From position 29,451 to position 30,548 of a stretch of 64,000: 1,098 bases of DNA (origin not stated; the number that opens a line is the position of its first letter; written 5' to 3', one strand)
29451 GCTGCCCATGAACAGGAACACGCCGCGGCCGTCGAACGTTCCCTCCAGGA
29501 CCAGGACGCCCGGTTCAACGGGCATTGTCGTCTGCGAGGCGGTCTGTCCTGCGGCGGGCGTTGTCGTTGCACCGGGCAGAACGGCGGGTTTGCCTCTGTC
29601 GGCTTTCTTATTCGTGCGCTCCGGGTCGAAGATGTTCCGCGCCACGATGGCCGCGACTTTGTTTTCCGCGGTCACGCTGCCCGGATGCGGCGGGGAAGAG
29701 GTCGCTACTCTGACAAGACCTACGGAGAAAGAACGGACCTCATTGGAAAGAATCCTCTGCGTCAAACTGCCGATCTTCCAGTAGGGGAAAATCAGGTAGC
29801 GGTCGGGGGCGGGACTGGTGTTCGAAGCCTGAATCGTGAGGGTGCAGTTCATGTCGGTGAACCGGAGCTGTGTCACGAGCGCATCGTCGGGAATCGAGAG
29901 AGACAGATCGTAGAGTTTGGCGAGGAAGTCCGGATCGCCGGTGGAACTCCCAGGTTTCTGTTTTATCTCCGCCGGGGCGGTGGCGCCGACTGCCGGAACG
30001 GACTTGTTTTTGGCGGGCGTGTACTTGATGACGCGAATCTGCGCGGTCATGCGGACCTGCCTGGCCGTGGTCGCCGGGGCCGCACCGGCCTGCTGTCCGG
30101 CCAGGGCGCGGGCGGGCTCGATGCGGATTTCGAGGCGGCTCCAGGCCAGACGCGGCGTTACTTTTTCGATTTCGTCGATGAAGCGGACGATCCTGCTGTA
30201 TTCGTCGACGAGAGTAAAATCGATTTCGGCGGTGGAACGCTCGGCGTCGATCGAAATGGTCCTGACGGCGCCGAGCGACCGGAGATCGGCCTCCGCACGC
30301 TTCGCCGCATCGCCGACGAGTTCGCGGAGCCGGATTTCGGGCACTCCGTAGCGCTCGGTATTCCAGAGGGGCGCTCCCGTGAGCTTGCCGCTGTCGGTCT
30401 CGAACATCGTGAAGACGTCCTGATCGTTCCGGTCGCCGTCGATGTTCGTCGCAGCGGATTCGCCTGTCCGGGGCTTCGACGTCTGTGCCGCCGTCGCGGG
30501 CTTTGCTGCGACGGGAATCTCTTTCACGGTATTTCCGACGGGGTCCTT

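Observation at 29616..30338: Middle of the serpin extension resembles fused PilO-, PilN- and PilP/GspC-like modules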

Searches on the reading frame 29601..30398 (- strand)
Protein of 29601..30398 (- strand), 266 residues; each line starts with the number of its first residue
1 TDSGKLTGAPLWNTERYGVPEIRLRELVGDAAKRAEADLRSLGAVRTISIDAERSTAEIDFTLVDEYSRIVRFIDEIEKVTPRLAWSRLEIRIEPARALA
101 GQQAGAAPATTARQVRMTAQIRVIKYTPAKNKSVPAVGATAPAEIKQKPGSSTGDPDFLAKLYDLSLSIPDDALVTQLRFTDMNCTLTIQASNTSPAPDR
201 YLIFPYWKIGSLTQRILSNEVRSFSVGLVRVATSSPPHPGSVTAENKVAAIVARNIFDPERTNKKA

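Call 14: search_solved_structures(query=A1, max_evalue=10, show_alignments=3)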
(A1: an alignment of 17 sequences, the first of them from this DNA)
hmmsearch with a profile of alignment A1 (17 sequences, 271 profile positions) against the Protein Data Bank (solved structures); distinct sequences matched with E-value up to 10: 1.
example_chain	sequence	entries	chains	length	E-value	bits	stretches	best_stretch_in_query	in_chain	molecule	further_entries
1pw5_A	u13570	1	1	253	2.3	10.8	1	153-182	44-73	nagD protein, putative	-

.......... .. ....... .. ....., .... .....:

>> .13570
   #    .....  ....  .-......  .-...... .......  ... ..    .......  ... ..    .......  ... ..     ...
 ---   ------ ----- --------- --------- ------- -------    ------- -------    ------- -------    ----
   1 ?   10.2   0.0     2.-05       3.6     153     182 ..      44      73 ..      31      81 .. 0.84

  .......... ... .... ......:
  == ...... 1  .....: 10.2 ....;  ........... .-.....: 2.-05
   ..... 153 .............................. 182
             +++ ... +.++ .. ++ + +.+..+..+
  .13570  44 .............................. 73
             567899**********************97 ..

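Call 15: search_protein_families(library=ncbifam, alignment_id=A1, max_evalue=1)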
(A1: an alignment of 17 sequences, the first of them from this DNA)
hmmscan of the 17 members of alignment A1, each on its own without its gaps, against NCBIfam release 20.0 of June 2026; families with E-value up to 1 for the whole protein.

A. member 1, seq(266 aa): 1 family
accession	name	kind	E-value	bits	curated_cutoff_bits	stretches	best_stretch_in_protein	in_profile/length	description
NF040576.1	T2SS_GspM_XpsM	equivalog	0.002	17.8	60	1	23-127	83-178/180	type II secretion system protein GspM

B. families by the number of members that match (of 17 scanned): 4 families
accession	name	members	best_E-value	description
NF040576.1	T2SS_GspM_XpsM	13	0.00059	type II secretion system protein GspM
TIGR04330.1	cas_Cpf1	4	0.09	type V CRISPR-associated protein Cas12a/Cpf1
NF009600.0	PRK13042.1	1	0.038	superantigen-like protein SSL4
TIGR00231.1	small_GTP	1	0.1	GTP-binding protein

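Call 16: search_protein_families(library=pfam, alignment_id=A1, max_evalue=1)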
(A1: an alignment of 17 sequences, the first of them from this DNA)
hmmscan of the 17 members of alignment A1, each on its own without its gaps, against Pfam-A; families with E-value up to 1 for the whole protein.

A. member 1, seq(266 aa): 1 family
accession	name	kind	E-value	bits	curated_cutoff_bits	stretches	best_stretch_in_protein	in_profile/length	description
PF03100.22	CcmE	-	0.22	12.3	24.6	1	25-68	8-51/99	CcmE domain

B. families by the number of members that match (of 17 scanned): 8 families
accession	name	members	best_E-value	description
PF03100.22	CcmE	4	0.024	CcmE domain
PF00403.32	HMA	2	0.033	Heavy-metal-associated domain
PF22981.1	RM2_Med14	1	0.067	Mediator of RNA polymerase II transcription subunit 14, RM2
PF20108.4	DUF6498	1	0.093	Family of unknown function (DUF6498)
PF06649.17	DUF1161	1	0.097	Protein of unknown function (DUF1161)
PF11205.13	DUF2987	1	0.13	Protein of unknown function (DUF2987)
PF10741.14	T2SSM_b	1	0.14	Type II secretion system (T2SS), protein M subtype b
PF17458.7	DUF5421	1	0.19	Family of unknown function (DUF5421)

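Call 26: predict_structure(alignment_id=A1)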
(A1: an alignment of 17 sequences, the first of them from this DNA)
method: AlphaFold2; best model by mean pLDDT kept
length: 266 residues; sequences in the alignment: 17
mean_pLDDT: 77.3   pTM: 0.78
mean pLDDT of the five models: 77.3, 70.1, 69.3, 66.8, 53.8
residues with pLDDT >= 90: 100; 70-90: 94; 50-70: 28; < 50: 44
segments of 3 or more residues with pLDDT < 50: 1-7, 99-110, 131-151
pLDDT, mean of each block of 10 residues (from residue 1): 43 83 91 94 89 87 94 90 82 68 41 83 82 37 33 73 89 92 90 86 85 90 92 59 76 90 59
secondary structure, 60 per line:
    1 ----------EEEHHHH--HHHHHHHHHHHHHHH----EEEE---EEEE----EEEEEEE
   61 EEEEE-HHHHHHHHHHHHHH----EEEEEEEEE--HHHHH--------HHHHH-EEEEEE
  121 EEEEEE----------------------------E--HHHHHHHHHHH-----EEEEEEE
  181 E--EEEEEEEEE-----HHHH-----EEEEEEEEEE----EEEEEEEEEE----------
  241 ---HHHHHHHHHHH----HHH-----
elements in order: E11-13 H14-17 H20-34 E39-42 E46-49 E54-65 H67-80 E85-93 H96-100 H109-113 E115-126 H158-168 E174-181 E184-192 H198-201 E207-216 E221-230 H244-254

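Call 28: search_protein_representatives(alignment_id=A1)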
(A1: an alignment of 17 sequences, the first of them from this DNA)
Query: 17 sequences, 271 profile positions. Proteins with E-value up to 0.001 (for the whole library): 156; up to 1e-10: 57; up to 1e-30: 16. The best 150 are listed.
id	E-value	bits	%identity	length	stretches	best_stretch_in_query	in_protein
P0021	7.6e-133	458.4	-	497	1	1-271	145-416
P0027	5.6e-130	449.0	-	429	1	2-270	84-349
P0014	7.7e-129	445.3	-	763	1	1-270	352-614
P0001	3.6e-125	433.2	-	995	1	1-270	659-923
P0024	8.5e-122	422.2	-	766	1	1-270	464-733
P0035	2.5e-118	410.8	-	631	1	1-271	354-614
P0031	5.3e-109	380.2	-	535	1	2-270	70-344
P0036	2.5e-91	322.3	-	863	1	2-270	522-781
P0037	3.3e-68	246.5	-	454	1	7-270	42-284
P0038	2.0e-60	220.9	-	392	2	7-150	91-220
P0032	1.6e-58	214.7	-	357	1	131-271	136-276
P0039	1.5e-42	162.3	-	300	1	2-155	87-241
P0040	3.2e-35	138.3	-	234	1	181-270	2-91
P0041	4.2e-35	137.9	-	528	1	3-148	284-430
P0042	2.8e-34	135.2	-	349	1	148-270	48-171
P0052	6.1e-17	78.3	-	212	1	10-129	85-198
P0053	6.5e-17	78.2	-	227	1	9-135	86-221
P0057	1.4e-15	73.8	-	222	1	10-138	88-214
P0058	2.5e-15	73.1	-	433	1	133-236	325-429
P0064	1.8e-14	70.2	-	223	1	12-141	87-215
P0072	1.0e-12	64.5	-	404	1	147-237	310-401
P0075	4.4e-12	62.4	-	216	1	9-133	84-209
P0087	2.2e-10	56.8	-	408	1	145-238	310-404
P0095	1.5e-09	54.1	-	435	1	117-232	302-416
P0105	1.1e-08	51.2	-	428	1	144-247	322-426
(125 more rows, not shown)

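Call 29: search_protein_families(library=pfam, proteins=[P0052, P0053, P0057, P0064, P0075, P0058, P0072, P0087, P0095, P0105], max_evalue=0.01)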
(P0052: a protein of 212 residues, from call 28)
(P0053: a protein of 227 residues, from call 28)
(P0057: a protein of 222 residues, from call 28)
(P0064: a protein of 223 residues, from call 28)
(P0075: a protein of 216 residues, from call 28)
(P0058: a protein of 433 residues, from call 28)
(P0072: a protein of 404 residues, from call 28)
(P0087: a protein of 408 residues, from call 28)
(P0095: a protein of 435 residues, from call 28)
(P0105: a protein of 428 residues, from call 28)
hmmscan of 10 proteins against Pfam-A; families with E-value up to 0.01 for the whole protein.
P0052 (212 aa): 2 families
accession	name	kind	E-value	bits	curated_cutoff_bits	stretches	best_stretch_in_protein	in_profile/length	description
PF10741.14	T2SSM_b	-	4.7e-05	23.7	21.7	1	85-175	5-92/111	Type II secretion system (T2SS), protein M subtype b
PF04977.20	DivIC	-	0.008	16.4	28.9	1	24-73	2-51/80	Septum formation initiator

P0053 (227 aa): 0 families

P0057 (222 aa): 0 families

P0064 (223 aa): 1 family
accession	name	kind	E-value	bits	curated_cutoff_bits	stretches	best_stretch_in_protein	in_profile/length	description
PF04612.17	T2SSM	-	0.0059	17.3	27.8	0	19-108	18-100/160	Type II secretion system (T2SS), protein M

P0075 (216 aa): 0 families

P0058 (433 aa): 0 families

P0072 (404 aa): 0 families

P0087 (408 aa): 0 families

P0095 (435 aa): 0 families

P0105 (428 aa): 0 families

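Call 34: find_encoding_contigs(protein=P0072, flank=10000, max_places=3)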
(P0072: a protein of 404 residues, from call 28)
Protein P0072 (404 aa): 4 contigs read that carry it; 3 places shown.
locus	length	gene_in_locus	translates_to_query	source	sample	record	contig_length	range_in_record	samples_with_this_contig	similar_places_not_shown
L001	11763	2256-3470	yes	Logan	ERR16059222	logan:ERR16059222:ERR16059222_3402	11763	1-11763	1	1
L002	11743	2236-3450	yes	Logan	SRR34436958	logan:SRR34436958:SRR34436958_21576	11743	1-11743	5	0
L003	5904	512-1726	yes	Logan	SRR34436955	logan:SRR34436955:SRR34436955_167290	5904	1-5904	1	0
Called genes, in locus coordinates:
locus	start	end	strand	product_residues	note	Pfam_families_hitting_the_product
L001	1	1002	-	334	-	?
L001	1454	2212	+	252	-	-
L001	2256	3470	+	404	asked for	-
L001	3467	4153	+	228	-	-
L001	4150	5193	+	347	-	-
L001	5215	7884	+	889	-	PF21305:type_II_gspD_N0 (faint), PF03958:Secretin_N (weak), PF00263:Secretin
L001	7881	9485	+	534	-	PF05157:MshEN (weak), PF25199:nSTAND_NTPase5 (faint), PF00437:T2SSE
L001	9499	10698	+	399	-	PF00482:T2SSF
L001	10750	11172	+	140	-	PF07963:N_methyl (weak), PF08334:T2SSG, PF22434:PilW_C (weak)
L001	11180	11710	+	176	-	-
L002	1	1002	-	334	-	?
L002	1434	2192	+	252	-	-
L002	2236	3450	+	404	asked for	-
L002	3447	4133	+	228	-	-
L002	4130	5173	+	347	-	-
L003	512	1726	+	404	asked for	-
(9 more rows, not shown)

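Call 51: fold_search(model_id=the predicted structure, library=pdb)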
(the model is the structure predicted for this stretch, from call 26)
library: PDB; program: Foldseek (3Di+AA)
matches with E <= 10: 1027; with E <= 0.001: 3
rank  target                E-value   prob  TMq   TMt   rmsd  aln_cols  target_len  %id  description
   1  2rjz_A                5.8e-04  1.00  0.30  0.56   3.5       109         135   16  Crystal structure of the type 4 fimbrial biogenesis protein PilO from Pseudomonas aeruginosa (released 2007-11-06)
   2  2rjz_B                6.2e-04  1.00  0.30  0.56   3.5       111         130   14  Crystal structure of the type 4 fimbrial biogenesis protein PilO from Pseudomonas aeruginosa (released 2007-11-06)
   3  3jc8_Oa               6.2e-04  1.00  0.31  0.42   5.3       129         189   17  Architectural model of the type IVa pilus machine in a piliated state (released 2016-03-16)
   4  5uvr                  4.6e-03  1.00  0.27  0.65   4.9       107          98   13  The core region of PilO from the type IV pilus system of Pseudomonas aeruginosa (released 2018-02-21)
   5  3igq_A                4.6e-03  0.28  0.13  0.18  17.8       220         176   11  Crystal structure of the extracellular domain of a bacterial pentameric ligand-gated ion channel (released 2009-12-08)
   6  3igq_B                5.2e-03  0.28  0.14  0.18  19.5       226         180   11  Crystal structure of the extracellular domain of a bacterial pentameric ligand-gated ion channel (released 2009-12-08)
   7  3igq_C                5.9e-03  0.25  0.14  0.18  18.6       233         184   11  Crystal structure of the extracellular domain of a bacterial pentameric ligand-gated ion channel (released 2009-12-08)
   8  6d6t_A                6.6e-03  0.13  0.11  0.10  19.0       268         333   13  Human GABA-A receptor alpha1-beta2-gamma2 subtype in complex with GABA and flumazenil, conformation B (released 2018-06-27)
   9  9haa_B                7.0e-03  0.11  0.11  0.09  20.1       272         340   11  a5b3 GABAA Receptor resting state (released 2025-11-12)
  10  7pbd_A                7.4e-03  0.23  0.14  0.11  19.5       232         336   11  a1b3 GABA-A receptor + GABA (released 2022-02-09)
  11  5heg_A                7.8e-03  0.20  0.15  0.13  25.1       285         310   11  Pentameric ligand-gated ion channel GLIC mutant P246G (released 2016-03-02)
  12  9fev_A                8.3e-03  0.13  0.12  0.10  18.8       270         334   12  Cryo-EM structure of the beta3 homomeric GABA(A) receptor in the long-lived resting state (released 2025-06-04)
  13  9oum_C                1.0e-02  0.20  0.13  0.16  19.5       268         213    9  Native GABA-A receptor from rat cerebella, beta2-alpha1-beta1-alpha6-gamma2 subtype, in complex with GABA and PZ-II-02 (released 2026-02-18)
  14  9fau_E                1.2e-02  0.14  0.13  0.11  19.7       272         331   12  CryoEM structure of human full-length beta3gamma2 GABA(A) receptor in complex with GARLH4, the TMD of Neuroligin2 and  (released 2025-07-02)
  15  7qn9_B                1.2e-02  0.13  0.13  0.11  19.2       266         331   12  Cryo-EM structure of human full-length extrasynaptic alpha4beta3delta GABA(A)R in complex with GABA, histamine and nan (released 2022-04-13)
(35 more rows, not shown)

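Call 52: search_protein_families(library=pfam, proteins=[L001:4150-5190:+, L001:3467-4150:+, L001:2256-3467:+, P0037, P0038, P0041], max_evalue=0.1)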
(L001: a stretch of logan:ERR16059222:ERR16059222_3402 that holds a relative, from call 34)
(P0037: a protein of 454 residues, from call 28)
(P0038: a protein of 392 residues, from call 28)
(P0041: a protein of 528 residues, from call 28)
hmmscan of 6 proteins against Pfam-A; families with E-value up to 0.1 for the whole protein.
L001:4150-5190:+ (347 aa): 1 family
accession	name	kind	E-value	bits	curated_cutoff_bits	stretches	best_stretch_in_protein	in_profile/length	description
PF23893.1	Y4YQ_C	-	0.04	14.2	27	1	227-260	20-53/53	Uncharacterised protein Y4YQ C-terminal domain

L001:3467-4150:+ (228 aa): 0 families

L001:2256-3467:+ (404 aa): 1 family
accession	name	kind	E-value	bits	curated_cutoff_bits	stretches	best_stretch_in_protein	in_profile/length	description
PF05137.18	PilN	-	0.069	13.6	22.8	0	330-356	3-29/78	Fimbrial assembly protein (PilN)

P0037 (454 aa): 4 families
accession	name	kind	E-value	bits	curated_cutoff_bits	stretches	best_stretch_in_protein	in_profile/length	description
PF23893.1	Y4YQ_C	-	0.0023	18.1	27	1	408-444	18-53/53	Uncharacterised protein Y4YQ C-terminal domain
PF11356.14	T2SSC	-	0.0047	17.2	27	0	380-446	69-141/141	Type II secretion system protein C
PF05378.19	Hydant_A_N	-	0.058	13.6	25.2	0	294-397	54-144/176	Hydantoinase/oxoprolinase N-terminal region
PF17188.9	MucB_RseB_C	-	0.087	13.4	30.1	0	230-270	31-69/97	MucB/RseB C-terminal domain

P0038 (392 aa): 4 families
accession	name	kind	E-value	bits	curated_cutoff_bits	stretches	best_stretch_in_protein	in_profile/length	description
PF06810.17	Phage_scaffold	-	9.2e-05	22.9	35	1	53-154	32-132/170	Phage capsid assembly scaffolding protein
PF04977.20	DivIC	-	0.018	15.2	28.9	0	47-85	9-47/80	Septum formation initiator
PF25764.1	KIF21A_4th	-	0.054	13.6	33.1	1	226-266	12-52/183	KIF21A-like domain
PF13851.11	GAS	-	0.062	13.1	32.3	0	52-98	44-90/200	Growth-arrest specific micro-tubule binding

P0041 (528 aa): 6 families
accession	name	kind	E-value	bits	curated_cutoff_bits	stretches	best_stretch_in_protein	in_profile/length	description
PF08238.18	Sel1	-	3.5e-48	160.8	30.7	4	211-246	1-36/36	Sel1 repeat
PF20023.5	WSLR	-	4.3e-08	33.7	27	0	181-201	9-29/39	Wolframin Sel1-like repeat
PF13432.12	TPR_16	-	1.2e-06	29.3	32.7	1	72-133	1-60/65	Tetratricopeptide repeat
PF13174.12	TPR_6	-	1.3e-05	26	26.3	0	212-243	1-28/33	Tetratricopeptide repeat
PF23310.1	TPR_27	-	0.00015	21.8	27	0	194-238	44-88/110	Plant tetratrico peptide repeats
PF14559.12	TPR_19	-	0.097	13.5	25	0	82-111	5-36/68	Tetratricopeptide repeat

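Call 53: find_related_loci(query=A1, collection=genome_contigs, flank=6000)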
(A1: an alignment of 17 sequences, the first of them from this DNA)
Query A1 (266 aa) in genome_contigs; peptide patterns used: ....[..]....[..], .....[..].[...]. (x = any residue, [..] = any of these).
229 stretches matched a pattern; 6 encode a relative of the query (tblastn E <= 1e-3); 6 distinct loci.
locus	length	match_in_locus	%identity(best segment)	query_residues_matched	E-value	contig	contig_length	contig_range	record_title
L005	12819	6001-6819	53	6-265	8e-86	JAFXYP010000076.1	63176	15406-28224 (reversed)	MAG: Lentisphaeria bacterium isolate RGIG6864 Sheep_Rumen-4__c1326900, whole genome shotgun sequence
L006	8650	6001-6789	52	8-265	1e-80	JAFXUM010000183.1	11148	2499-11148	MAG: Lentisphaeria bacterium isolate RGIG6757 Sheep_Rumen-3__c1003268, whole genome shotgun sequence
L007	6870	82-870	53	8-265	5e-80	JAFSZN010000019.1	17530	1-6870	MAG: Lentisphaeria bacterium isolate RGIG3616 Goat_Rumen.Co__c428495, whole genome shotgun sequence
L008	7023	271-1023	46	8-261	1e-61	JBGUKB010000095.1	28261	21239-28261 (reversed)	MAG: Victivallales bacterium isolate ruminal_MAG_290 ruminal_MAG_290_contig_0095, whole genome shotgun sequence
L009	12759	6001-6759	44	6-260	4e-56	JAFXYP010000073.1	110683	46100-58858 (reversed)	MAG: Lentisphaeria bacterium isolate RGIG6864 Sheep_Rumen-4__c1278392, whole genome shotgun sequence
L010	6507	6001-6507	56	8-170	3e-49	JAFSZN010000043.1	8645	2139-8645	MAG: Lentisphaeria bacterium isolate RGIG3616 Goat_Rumen.Co__c763281, whole genome shotgun sequence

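Call 57: search_solved_structures(query=A3, max_evalue=10, show_alignments=2)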
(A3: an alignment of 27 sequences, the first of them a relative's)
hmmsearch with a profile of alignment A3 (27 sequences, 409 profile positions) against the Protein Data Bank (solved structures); distinct sequences matched with E-value up to 10: 11.
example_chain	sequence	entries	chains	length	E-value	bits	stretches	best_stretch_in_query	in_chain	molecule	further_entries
5c8j_I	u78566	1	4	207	0.00041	22.4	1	258-323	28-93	Protein MJ0480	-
2ych_A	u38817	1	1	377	0.001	21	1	42-145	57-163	COMPETENCE PROTEIN PILM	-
8ftp_A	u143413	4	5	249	0.1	14.5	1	131-167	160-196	Alpha/beta fold hydrolase | Fluorophosphonate-binding serine hydrolase H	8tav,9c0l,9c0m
7kep_A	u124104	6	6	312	0.37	12.6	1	264-321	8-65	Beta-lactamase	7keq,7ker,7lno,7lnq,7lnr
4pky_B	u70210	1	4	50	0.49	12.2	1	284-319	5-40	Transforming acidic coiled-coil-containing protein 3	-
2w6b_A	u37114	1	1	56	0.5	12.2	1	284-319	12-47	RHO GUANINE NUCLEOTIDE EXCHANGE FACTOR 7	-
3l4f_A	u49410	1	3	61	0.65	11.8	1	284-319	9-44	Rho guanine nucleotide exchange factor 7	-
4bry_A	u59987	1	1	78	1.8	10.3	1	279-332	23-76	GEMININ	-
4lhe_A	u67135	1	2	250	2.4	9.9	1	130-169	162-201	Thermostable monoacylglycerol lipase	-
8gjg_A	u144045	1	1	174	3.7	9.3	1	258-314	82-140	gluc_A04_0005 Binder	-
5djn_A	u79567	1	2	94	4.6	9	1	279-316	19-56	Kinesin-like protein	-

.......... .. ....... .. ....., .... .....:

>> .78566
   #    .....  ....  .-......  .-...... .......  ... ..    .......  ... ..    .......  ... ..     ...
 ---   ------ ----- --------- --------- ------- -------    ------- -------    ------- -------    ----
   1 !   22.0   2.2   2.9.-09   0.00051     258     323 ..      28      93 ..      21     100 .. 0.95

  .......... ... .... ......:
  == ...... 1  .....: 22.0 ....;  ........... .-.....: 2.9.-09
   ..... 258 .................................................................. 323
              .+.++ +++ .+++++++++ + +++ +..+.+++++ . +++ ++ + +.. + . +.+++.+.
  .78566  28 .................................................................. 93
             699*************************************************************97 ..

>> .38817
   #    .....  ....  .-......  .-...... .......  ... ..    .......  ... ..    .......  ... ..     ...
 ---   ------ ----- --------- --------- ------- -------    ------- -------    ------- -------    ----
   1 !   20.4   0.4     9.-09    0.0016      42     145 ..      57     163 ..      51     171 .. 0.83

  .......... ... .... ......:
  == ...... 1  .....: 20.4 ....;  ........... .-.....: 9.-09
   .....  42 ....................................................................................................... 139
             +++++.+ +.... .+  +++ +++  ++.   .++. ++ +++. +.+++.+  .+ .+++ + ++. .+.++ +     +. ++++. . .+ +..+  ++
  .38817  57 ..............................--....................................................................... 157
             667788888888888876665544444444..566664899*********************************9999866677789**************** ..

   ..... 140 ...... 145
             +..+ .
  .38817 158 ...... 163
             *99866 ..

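Call 58: search_protein_families(library=ncbifam, alignment_id=A3, max_evalue=1)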
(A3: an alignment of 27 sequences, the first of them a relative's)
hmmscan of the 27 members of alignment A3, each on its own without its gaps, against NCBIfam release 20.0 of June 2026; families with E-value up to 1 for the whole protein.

A. member 1, P0072 (404 aa): 1 family
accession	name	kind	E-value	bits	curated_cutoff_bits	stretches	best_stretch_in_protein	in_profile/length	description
NF040576.1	T2SS_GspM_XpsM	equivalog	0.075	12.7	60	1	253-322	8-74/180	type II secretion system protein GspM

B. families by the number of members that match (of 27 scanned): 30 families (the first 25 are shown)
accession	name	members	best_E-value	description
NF047408.1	SA0632_fam_LP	4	0.014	SA0632 family lipoprotein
TIGR04402.2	mob_CxxC_CxxC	3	0.0014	mobilome CxxCx(11)CxxC protein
NF033927.1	alph_xenorhab_B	3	0.0087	alpha-xenorhabdolysin family binary toxin subunit B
TIGR02209.1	ftsL_broad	2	0.0087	cell division protein FtsL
NF040576.1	T2SS_GspM_XpsM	2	0.075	type II secretion system protein GspM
TIGR01709.2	typeII_sec_gspL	1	6.7e-05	type II secretion system protein GspL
NF010725.0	PRK14127.1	1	0.0076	cell division regulator GpsB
NF049964.1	dUTPaseEpsil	1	0.0088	dUTPase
NF033634.1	SLATT_1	1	0.023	SLATT domain-containing protein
NF041702.1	Shig_StxA_2_acd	1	0.03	Shiga toxin Stx2 subunit A, a/c/d subtype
NF011580.0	PRK15004.1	1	0.051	adenosylcobalamin/alpha-ribazole phosphatase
NF009640.0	PRK13169.1-1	1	0.058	DNA replication initiation control protein YabA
NF041688.1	Shig_StxA_2b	1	0.059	Shiga toxin Stx2b subunit A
NF002058.0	PRK00888.1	1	0.067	cell division protein FtsB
NF009644.1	PRK13169.1-5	1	0.068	DNA replication initiation control protein YabA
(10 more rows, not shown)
